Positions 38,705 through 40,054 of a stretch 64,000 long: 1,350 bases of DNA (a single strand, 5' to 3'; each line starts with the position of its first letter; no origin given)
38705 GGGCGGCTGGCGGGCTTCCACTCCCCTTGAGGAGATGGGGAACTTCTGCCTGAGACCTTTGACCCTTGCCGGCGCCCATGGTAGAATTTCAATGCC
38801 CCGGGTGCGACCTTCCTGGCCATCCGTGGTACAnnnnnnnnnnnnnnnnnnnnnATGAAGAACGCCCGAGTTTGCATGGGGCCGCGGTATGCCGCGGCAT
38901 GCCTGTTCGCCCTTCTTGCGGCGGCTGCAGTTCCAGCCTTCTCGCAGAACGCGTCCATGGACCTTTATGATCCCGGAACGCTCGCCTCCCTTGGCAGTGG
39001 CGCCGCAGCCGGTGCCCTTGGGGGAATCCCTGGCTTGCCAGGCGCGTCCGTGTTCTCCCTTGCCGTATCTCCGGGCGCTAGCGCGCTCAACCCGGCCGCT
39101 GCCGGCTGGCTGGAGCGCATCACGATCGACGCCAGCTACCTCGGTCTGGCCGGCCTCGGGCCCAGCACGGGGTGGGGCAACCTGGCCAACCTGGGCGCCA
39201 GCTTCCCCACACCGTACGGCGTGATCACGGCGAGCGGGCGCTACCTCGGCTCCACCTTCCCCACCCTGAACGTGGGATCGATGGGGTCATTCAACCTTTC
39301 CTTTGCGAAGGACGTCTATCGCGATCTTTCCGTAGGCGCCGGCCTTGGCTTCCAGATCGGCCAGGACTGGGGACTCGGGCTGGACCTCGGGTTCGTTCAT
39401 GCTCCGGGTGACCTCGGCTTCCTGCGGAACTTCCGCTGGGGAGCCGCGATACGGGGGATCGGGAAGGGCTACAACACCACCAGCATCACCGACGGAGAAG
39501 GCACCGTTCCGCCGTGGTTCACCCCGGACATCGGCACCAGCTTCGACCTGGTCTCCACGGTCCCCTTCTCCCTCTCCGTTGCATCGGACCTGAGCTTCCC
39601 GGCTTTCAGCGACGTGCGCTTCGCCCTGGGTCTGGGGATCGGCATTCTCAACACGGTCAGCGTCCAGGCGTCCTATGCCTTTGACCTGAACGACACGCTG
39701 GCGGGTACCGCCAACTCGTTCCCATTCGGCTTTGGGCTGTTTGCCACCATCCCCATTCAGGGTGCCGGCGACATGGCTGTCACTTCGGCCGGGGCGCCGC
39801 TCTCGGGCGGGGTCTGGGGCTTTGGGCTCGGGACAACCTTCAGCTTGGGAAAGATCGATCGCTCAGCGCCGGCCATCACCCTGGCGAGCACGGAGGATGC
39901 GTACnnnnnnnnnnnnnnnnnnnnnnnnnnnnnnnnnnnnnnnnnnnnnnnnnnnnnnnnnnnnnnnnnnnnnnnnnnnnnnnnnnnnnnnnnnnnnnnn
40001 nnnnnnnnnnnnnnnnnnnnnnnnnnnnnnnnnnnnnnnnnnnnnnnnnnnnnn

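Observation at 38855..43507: Giant OmpA-anchored protein with about ten alternating FlgD-Ig-like repeats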

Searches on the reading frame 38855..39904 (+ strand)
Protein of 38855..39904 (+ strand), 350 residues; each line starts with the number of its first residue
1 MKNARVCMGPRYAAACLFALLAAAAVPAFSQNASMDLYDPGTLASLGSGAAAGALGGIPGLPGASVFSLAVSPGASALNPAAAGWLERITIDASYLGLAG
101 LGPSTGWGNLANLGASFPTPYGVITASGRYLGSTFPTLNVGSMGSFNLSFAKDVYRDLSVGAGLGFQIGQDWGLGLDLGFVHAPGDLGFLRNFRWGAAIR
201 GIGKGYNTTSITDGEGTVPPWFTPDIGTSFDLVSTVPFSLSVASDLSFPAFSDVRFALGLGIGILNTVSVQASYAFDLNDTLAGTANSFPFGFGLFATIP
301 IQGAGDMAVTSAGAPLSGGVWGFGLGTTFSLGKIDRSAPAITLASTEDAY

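Call 24: predict_structure(alignment_id=A1)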
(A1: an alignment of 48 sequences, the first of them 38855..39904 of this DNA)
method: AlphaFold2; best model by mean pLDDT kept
length: 350 residues; sequences in the alignment: 48
mean_pLDDT: 81.2   pTM: 0.78
mean pLDDT of the five models: 81.2, 81.0, 80.3, 79.7, 79.2
residues with pLDDT >= 90: 140; 70-90: 137; 50-70: 43; < 50: 30
segments of 3 or more residues with pLDDT < 50: 25-31, 52-67
pLDDT, mean of each block of 10 residues (from residue 1): 60 80 50 69 68 43 45 82 88 96 92 95 95 85 94 91 95 94 91 91 81 63 87 86 89 88 87 88 85 91 88 91 94 65 57
secondary structure, 60 per line:
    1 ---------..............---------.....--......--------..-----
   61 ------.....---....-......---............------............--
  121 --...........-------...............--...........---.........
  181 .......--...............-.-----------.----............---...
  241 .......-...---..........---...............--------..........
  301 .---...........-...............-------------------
elements in order: H10-23 H33-37 H40-45 H75-78 H80-85 E89-100 E107-118 E123-133 E141-155 E158-168 E172-187 E190-204 E223-234 E238-247 E255-264 E268-277 H278-282 E291-301 E305-315 E320-331

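Call 33: search_solved_structures(query=A2, max_evalue=10)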
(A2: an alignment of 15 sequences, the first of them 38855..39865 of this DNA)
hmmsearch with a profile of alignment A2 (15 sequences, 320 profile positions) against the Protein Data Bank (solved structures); distinct sequences matched with E-value up to 10: 0.

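Call 35: find_related_loci(query=A3, collection=genome_contigs, flank=10000)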
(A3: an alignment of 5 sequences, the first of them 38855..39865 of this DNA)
Query A3 (337 aa) in genome_contigs; peptide patterns used: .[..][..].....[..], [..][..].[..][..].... (x = any residue, [..] = any of these).
91 stretches matched a pattern; 32 encode a relative of the query (tblastn E <= 1e-3); 32 distinct loci.
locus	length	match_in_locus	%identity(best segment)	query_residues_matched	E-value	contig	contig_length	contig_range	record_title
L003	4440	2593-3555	45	13-337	3e-77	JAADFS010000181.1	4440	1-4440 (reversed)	MAG: Deferribacteres bacterium isolate M_MaxBin.054 contig-127_33956, whole genome shotgun sequence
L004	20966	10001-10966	43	5-337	9e-72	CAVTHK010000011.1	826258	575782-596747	MAG: uncultured Spirochaetota bacterium isolate MFD05942.bin.2.64 genome assembly, contig: contig_36328, whole genome sh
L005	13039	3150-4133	41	2-337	3e-71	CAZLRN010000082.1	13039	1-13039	MAG TPA_asm: uncultured Spirochaetales bacterium isolate SRP323688_co1_64 genome assembly, contig: NODE_7408_length_1303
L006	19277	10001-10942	42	16-337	1e-70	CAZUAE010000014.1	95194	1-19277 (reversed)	MAG TPA_asm: uncultured Spirochaetales bacterium isolate binchicken_co8_387 genome assembly, contig: NODE_87_length_9519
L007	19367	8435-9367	41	19-337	6e-70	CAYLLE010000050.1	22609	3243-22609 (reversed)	MAG TPA_asm: uncultured Spirochaetales bacterium isolate SRP252850_co1_158 genome assembly, contig: NODE_4078_length_226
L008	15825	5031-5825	46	73-337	2e-67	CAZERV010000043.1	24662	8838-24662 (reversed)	MAG TPA_asm: uncultured Spirochaetaceae bacterium isolate binchicken_co136_132 genome assembly, contig: NODE_905_length_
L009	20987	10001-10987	40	8-337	5e-65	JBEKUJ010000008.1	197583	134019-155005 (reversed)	MAG: Spirochaetia bacterium isolate SPRUCE 579 SPRUCE_579_8, whole genome shotgun sequence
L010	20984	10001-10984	41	11-337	4e-64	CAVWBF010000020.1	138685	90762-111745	MAG: uncultured Spirochaetota bacterium isolate MFD03726.bin.4.276 genome assembly, contig: contig_49076, whole genome s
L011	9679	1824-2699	45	61-335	7e-64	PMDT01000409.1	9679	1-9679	MAG: Spirochaetaceae bacterium isolate fen_1365 73.20120700_E2X.184_contig_489646, whole genome shotgun sequence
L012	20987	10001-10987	39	8-337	1e-63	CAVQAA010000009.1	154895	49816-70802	MAG: uncultured Spirochaetota bacterium isolate MFD03726.bin.2.143 genome assembly, contig: contig_22488, whole genome s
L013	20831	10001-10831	41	61-337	8e-63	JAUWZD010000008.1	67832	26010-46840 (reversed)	MAG: Spirochaetales bacterium isolate CSMAG_2727 CSMAG_2727_k141_245721_length_67832_cov_12.9922, whole genome shotgun s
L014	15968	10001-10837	44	72-337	5e-62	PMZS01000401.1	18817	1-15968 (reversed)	MAG: Spirochaetaceae bacterium isolate fen_1364 73.20110800_E3D.78_contig_35665, whole genome shotgun sequence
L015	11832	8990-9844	43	72-337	1e-61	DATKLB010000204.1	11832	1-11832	MAG TPA_asm: Spirochaetia bacterium isolate SMAG_U14674 k141_2725520, whole genome shotgun sequence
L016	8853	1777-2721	41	11-332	3e-61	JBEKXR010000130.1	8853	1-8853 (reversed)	MAG: Spirochaetia bacterium isolate SPRUCE 656 SPRUCE_656_131, whole genome shotgun sequence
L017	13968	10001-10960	39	1-332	4e-60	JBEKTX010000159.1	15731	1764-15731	MAG: Spirochaetia bacterium isolate SPRUCE 568 SPRUCE_568_159, whole genome shotgun sequence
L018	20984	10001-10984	39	8-337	1e-58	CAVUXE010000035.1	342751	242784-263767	MAG: uncultured Spirochaetota bacterium isolate MFD04492.bin.2.86 genome assembly, contig: contig_15705, whole genome sh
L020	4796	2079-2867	42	65-335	9e-58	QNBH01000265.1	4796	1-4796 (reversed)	MAG: Spirochaetes bacterium isolate B32_G16 B32_Guay16_scaffold_20192, whole genome shotgun sequence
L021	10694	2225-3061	39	63-335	2e-56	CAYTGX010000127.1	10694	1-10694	MAG TPA_asm: uncultured Spirochaetaceae bacterium isolate binchicken_co54_275 genome assembly, contig: NODE_11193_length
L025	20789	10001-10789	44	70-337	5e-54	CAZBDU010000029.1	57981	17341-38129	MAG TPA_asm: uncultured Spirochaetaceae bacterium isolate binchicken_co178_265 genome assembly, contig: NODE_965_length_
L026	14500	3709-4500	39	72-335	1e-48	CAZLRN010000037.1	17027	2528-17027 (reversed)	MAG TPA_asm: uncultured Spirochaetales bacterium isolate SRP323688_co1_64 genome assembly, contig: NODE_5436_length_1702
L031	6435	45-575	40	163-332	2e-34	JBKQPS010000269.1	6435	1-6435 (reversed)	MAG: Spirochaetia bacterium isolate MGr1A1B1C__bin_146 MGr1A1B1C_000000248283, whole genome shotgun sequence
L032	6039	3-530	41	177-337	5e-34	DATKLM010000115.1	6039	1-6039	MAG TPA_asm: Spirochaetia bacterium isolate SMAG_U14685 k141_1740317, whole genome shotgun sequence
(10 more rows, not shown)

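Call 40: search_protein_families(library=pfam, proteins=[L008:3865-4806:+, L025:8208-8660:+, L021:6119-7141:+, L031:4662-6434:+, L032:3567-4184:+, L032:4189-4608:+], max_evalue=0.001)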
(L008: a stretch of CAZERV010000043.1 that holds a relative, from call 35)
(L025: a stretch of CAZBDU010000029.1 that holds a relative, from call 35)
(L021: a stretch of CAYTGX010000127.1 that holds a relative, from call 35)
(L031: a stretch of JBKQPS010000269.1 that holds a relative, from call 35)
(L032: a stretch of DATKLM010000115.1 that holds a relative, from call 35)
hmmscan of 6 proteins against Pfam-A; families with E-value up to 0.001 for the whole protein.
L008:3865-4806:+ (314 aa): 2 families
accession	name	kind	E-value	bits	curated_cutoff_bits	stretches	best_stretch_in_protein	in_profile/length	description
PF12706.13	Lactamase_B_2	-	1.8e-11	44.5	27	1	75-273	3-200/200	Beta-lactamase superfamily domain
PF00753.33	Lactamase_B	-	9.9e-07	29.3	22.7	1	59-121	3-66/196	Metallo-beta-lactamase superfamily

L025:8208-8660:+ (151 aa): 1 family
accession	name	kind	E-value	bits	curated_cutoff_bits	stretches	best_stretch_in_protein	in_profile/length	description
PF03692.20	CxxCxxCC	-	1.6e-10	41.9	23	1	13-116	1-84/85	Putative zinc- or iron-chelating domain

L021:6119-7141:+ (341 aa): 1 family
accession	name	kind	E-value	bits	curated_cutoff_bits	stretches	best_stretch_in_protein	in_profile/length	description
PF02618.21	YceG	-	6.7e-77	259.1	32.4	1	44-334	2-273/275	YceG-like family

L031:4662-6434:+ (591 aa): 7 families
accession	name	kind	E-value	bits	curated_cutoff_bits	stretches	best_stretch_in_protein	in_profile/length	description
PF08275.17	DNAG_N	-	1.5e-38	132.2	26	1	124-246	4-127/128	DNA primase catalytic core, N-terminal domain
PF01807.25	Zn_ribbon_DnaG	-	1.5e-34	118.2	24.9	1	4-99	2-97/98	CHC2 zinc finger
PF13155.12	Toprim_2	-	3.2e-23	82.3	22.1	1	257-341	1-87/88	Toprim-like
PF13662.12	Toprim_4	-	2.2e-19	69.9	25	1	255-329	2-83/85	Toprim domain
PF01751.28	Toprim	-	3.8e-12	46.7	23.1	1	256-323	2-87/96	Toprim domain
PF13362.12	Toprim_3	-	3.2e-07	31.1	27.2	1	256-344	2-91/95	Toprim domain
PF10410.14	DnaB_bind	-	2.6e-05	24.8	20.6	0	363-415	3-55/56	DnaB-helicase binding domain of primase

L032:3567-4184:+ (206 aa): 1 family
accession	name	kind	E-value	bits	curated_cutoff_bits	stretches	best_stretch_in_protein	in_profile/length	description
PF01618.21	MotA_ExbB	-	6.8e-31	107.1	22.9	1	74-194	3-126/127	MotA/TolQ/ExbB proton channel family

L032:4189-4608:+ (140 aa): 1 family
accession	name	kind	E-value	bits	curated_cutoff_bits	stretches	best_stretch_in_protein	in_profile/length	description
PF02472.21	ExbD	-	4e-27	95.3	25.4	1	12-132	4-125/128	Biopolymer transport protein ExbD/TolR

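Call 41: search_protein_families(library=pfam, proteins=[L009:15099-15641:+, L009:15177-16469:-, L009:16623-18365:+, L009:18365-19228:+, L009:19228-19821:+, L009:6793-9768:-, L009:5171-6832:-, L009:8758-9804:+], max_evalue=0.01)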
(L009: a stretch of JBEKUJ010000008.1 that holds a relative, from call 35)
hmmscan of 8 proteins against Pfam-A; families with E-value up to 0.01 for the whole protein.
L009:15099-15641:+ (181 aa): 0 families

L009:15177-16469:- (430 aa): 1 family
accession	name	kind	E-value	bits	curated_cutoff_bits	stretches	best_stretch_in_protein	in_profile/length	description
PF00027.35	cNMP_binding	-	2.7e-38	130.3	27.5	2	190-275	2-88/89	Cyclic nucleotide-binding domain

L009:16623-18365:+ (581 aa): 3 families
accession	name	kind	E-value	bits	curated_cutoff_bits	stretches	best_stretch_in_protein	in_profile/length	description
PF02875.26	Mur_ligase_C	-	8.4e-21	75.6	28.4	1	433-564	1-127/127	Mur ligase, glutamate ligase domain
PF01225.30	Mur_ligase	-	6.3e-18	65.4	21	1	115-215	1-93/95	Mur ligase family, catalytic domain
PF08245.18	Mur_ligase_M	-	1.6e-11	45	24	1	221-402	1-199/200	Mur ligase middle domain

L009:18365-19228:+ (288 aa): 2 families
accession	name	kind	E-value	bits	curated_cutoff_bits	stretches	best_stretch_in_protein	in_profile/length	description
PF08340.16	YicC-like_C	-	8.6e-38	129.6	27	1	171-288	2-120/120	Endoribonuclease YicC-like, C-terminal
PF03755.18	YicC-like_N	-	1.9e-36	126.2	25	1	2-152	2-154/156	Endoribonuclease YicC-like, N-terminal region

L009:19228-19821:+ (198 aa): 6 families
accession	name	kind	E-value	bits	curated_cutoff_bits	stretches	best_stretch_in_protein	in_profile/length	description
PF13189.12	Cytidylate_kin2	-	2.1e-16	61.1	28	1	27-177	2-176/176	Cytidylate kinase-like family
PF02224.24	Cytidylate_kin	-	2.6e-10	40.8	26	2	89-189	106-207/211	Cytidylate kinase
PF13238.12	AAA_18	-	2.9e-09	37.9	29.4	1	27-134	1-113/128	AAA domain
PF01202.28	SKI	-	3.5e-08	34.2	22.1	1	34-189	2-156/159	Shikimate kinase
PF13207.12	AAA_17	-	0.0041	17.8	27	0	31-106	2-82/136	AAA domain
PF00485.24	PRK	-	0.0066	16.7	22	0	27-53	2-28/196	Phosphoribulokinase / Uridine kinase family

L009:6793-9768:- (991 aa): 20 families
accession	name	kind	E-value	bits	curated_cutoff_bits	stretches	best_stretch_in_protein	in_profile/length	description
PF13174.12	TPR_6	-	9.1e-30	101.7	26.3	1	798-827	3-32/33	Tetratricopeptide repeat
PF13432.12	TPR_16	-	8.8e-22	77.6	32.7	4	389-453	1-62/65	Tetratricopeptide repeat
PF13428.12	TPR_14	-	1.9e-18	65.5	23.5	0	798-832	4-38/44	Tetratricopeptide repeat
PF07719.23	TPR_2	-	7.4e-17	60.5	27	1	610-637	1-28/34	Tetratricopeptide repeat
PF13525.12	YfiO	-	1.6e-14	54.6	25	1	691-827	12-122/203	Outer membrane lipoprotein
PF14559.12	TPR_19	-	4.2e-14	53.1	25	1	68-122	4-55/68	Tetratricopeptide repeat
PF12895.13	ANAPC3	-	5.8e-12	46.2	27.2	2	613-672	26-81/82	Anaphase-promoting complex, cyclosome, subunit 3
PF09976.15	TPR_21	-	3.8e-10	40.3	25.5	1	260-375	25-138/193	Tetratricopeptide repeat-like domain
PF00515.34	TPR_1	-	6.7e-10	38.8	27.8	0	92-112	1-21/34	Tetratricopeptide repeat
PF13424.12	TPR_12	-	1.3e-09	38.6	30.1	1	386-444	4-67/77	Tetratricopeptide repeat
PF13371.12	TPR_9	-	1.3e-07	32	35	0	463-496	33-66/73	Tetratricopeptide repeat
PF25062.1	ARM_TT21_N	-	1.5e-06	28.6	40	0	96-222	104-221/222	Tetratricopeptide repeat protein 21 N-terminal ARM repeat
PF23914.1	TPR_CcmH_CycH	-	2.2e-06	28.1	42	0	649-751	52-151/158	Cytochrome c-type biogenesis protein H TPR domain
PF13181.12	TPR_8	-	7.1e-06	26.2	25.7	0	611-638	2-29/34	Tetratricopeptide repeat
PF13512.12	TPR_18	-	1.9e-05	25.3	21.9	0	684-767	10-93/145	Tetratricopeptide repeat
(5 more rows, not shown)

L009:5171-6832:- (553 aa): 0 families

L009:8758-9804:+ (349 aa): 0 families

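Call 45: search_protein_families(library=pfam, proteins=[L005:2395-3153:+, L020:1159-1923:+], max_evalue=1)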
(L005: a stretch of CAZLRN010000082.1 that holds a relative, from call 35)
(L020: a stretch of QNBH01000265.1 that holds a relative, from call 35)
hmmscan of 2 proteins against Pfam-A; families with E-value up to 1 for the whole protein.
L005:2395-3153:+ (253 aa): 2 families
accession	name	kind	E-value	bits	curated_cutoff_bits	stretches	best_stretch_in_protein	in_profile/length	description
PF13103.11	TonB_2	-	0.00091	19.7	22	1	184-230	16-64/85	TonB C terminal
PF03544.19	TonB_C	-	0.0019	19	24.6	1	193-239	17-63/79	Gram-negative bacterial TonB protein C-terminal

L020:1159-1923:+ (255 aa): 2 families
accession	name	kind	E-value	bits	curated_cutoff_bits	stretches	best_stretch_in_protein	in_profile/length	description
PF03544.19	TonB_C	-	0.00065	20.5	24.6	1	197-252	18-74/79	Gram-negative bacterial TonB protein C-terminal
PF13103.11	TonB_2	-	0.0025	18.3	22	1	187-235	16-66/85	TonB C terminal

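Call 46: search_protein_families(library=ncbifam, proteins=[L005:2395-3153:+, L020:1159-1923:+, window:38855-39865:+], max_evalue=1)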
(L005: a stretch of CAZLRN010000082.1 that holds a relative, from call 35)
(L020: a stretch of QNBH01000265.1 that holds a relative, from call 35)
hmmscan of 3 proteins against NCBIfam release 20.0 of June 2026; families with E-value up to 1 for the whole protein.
L005:2395-3153:+ (253 aa): 5 families
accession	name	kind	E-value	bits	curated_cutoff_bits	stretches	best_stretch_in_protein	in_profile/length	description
TIGR01352.1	tonB_Cterm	subfamily_domain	2.3e-05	24.6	27.1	1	193-245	15-66/76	TonB family protein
TIGR02794.1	tolA_full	equivalog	0.00014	21.2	59.45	2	16-126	4-100/362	cell envelope integrity protein TolA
NF047760.1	LIC10042_TonB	equivalog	0.00035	20.7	100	1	175-236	81-142/156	LIC_10042 family TonB-like protein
NF033768.1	myxo_SS_tail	domain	0.007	16.5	40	1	189-240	30-81/92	AgmX/PglI C-terminal domain-containing protein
NF041756.1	EfeU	equivalog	0.052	13.1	255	1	4-49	26-71/257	iron uptake transporter permease EfeU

L020:1159-1923:+ (255 aa): 4 families
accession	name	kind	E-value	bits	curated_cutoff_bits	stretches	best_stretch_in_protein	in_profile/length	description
TIGR02794.1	tolA_full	equivalog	0.00055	19.3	59.45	1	15-98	3-86/362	cell envelope integrity protein TolA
TIGR01352.1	tonB_Cterm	subfamily_domain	0.00077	19.7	27.1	1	198-253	17-71/76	TonB family protein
NF008084.0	PRK10819.1-5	equivalog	0.16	11.8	315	0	6-145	6-154/249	TonB system transport protein TonB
NF033768.1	myxo_SS_tail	domain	0.21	11.7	40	1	197-249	35-87/92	AgmX/PglI C-terminal domain-containing protein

window:38855-39865:+ (337 aa): 1 family
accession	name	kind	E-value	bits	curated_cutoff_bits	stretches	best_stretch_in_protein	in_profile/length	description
NF047328.1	OMP_TP0733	subfamily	0.33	10.3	130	1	159-184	150-175/202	TP0733 family outer membrane beta-barrel protein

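Call 73: search_protein_representatives(alignment_id=A2)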
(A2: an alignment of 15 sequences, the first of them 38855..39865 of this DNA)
Query: 15 sequences, 320 profile positions. Proteins with E-value up to 0.001 (for the whole library): 388; up to 1e-10: 313; up to 1e-30: 214. The best 150 are listed.
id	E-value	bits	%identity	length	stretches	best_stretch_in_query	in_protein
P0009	2.6e-127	440.8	-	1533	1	1-320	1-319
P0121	1.9e-111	388.6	-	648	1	1-319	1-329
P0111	1.5e-110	385.7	-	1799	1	5-320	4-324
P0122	1.4e-109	382.5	-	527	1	7-319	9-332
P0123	3.2e-109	381.4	-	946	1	1-319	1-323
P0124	2.8e-104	365.1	-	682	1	10-319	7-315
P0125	6.6e-104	363.9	-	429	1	1-320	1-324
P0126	5.2e-103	361.0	-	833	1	8-319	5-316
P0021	2.1e-102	359.0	-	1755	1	9-320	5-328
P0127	2.0e-100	352.5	-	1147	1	9-320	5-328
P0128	4.7e-100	351.2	-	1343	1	1-320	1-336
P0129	1.4e-99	349.7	-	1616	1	1-320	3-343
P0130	3.5e-98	345.1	-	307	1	1-308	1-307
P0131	8.6e-98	343.8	-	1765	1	10-319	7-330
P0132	6.5e-97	340.9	-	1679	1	26-319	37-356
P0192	7.8e-64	232.2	-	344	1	5-319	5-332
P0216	3.7e-58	213.6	-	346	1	2-319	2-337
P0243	4.0e-52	193.8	-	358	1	1-320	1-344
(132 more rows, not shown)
